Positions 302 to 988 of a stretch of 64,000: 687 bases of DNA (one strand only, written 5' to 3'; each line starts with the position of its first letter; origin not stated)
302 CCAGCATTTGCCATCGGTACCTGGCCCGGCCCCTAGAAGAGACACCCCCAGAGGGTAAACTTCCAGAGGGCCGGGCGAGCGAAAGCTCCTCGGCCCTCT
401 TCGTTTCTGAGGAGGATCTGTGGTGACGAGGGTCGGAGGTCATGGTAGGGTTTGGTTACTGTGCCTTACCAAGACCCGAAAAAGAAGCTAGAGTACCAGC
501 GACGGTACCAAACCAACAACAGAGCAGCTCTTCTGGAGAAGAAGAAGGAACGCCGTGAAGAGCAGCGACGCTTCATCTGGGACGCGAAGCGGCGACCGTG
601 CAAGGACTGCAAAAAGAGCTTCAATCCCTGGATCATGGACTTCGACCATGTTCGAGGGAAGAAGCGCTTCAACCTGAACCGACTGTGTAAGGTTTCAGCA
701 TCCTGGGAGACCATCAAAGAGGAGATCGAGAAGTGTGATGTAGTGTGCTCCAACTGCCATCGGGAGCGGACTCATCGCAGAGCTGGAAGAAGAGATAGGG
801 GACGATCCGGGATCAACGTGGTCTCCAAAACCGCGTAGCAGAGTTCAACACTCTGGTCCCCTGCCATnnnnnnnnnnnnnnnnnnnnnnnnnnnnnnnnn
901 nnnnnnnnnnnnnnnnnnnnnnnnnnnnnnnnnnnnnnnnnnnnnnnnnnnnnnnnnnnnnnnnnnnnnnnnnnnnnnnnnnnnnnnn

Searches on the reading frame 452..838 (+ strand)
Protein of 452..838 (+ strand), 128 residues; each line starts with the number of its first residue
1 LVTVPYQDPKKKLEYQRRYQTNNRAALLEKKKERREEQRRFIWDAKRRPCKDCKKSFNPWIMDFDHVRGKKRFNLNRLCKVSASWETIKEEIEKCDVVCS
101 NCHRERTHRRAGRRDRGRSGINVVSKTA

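Call 55: search_protein_families(library=pfam, alignment_id=A3, max_evalue=0.001)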
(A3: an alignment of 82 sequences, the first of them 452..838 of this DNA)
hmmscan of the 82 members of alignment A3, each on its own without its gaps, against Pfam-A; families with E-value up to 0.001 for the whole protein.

A. member 1, window:452-838:+ (128 aa): 0 families

B. families by the number of members that match (of 82 scanned): 40 families (the first 25 are shown)
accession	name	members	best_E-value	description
PF00004.35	AAA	2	2.6e-24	ATPase family associated with various cellular activities (AAA)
PF01381.28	HTH_3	2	4.6e-15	Helix-turn-helix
PF13560.12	HTH_31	2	1.1e-11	Helix-turn-helix domain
PF12844.13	HTH_19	2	1.6e-06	Helix-turn-helix domain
PF13443.12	HTH_26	2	4.7e-06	Cro/C1-type HTH DNA-binding domain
PF13238.12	AAA_18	2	9.3e-05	AAA domain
PF01139.22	RtcB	1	4.7e-122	tRNA-splicing ligase RtcB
PF14388.11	DUF4419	1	3.3e-65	Domain of unknown function (DUF4419)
PF11978.13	MVP_shoulder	1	1.6e-27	Shoulder domain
PF00383.29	dCMP_cyt_deam_1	1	7.5e-20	Cytidine and deoxycytidylate deaminase zinc-binding region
PF05838.17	Glyco_hydro_108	1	3.8e-19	Glycosyl hydrolase 108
PF14279.12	HNH_5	1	7.5e-17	HNH endonuclease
PF06908.16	YpsA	1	1.4e-15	YspA SLOG family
PF10127.15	RlaP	1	3.6e-14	RNA repair pathway DNA polymerase beta family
PF01844.29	HNH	1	4e-14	HNH endonuclease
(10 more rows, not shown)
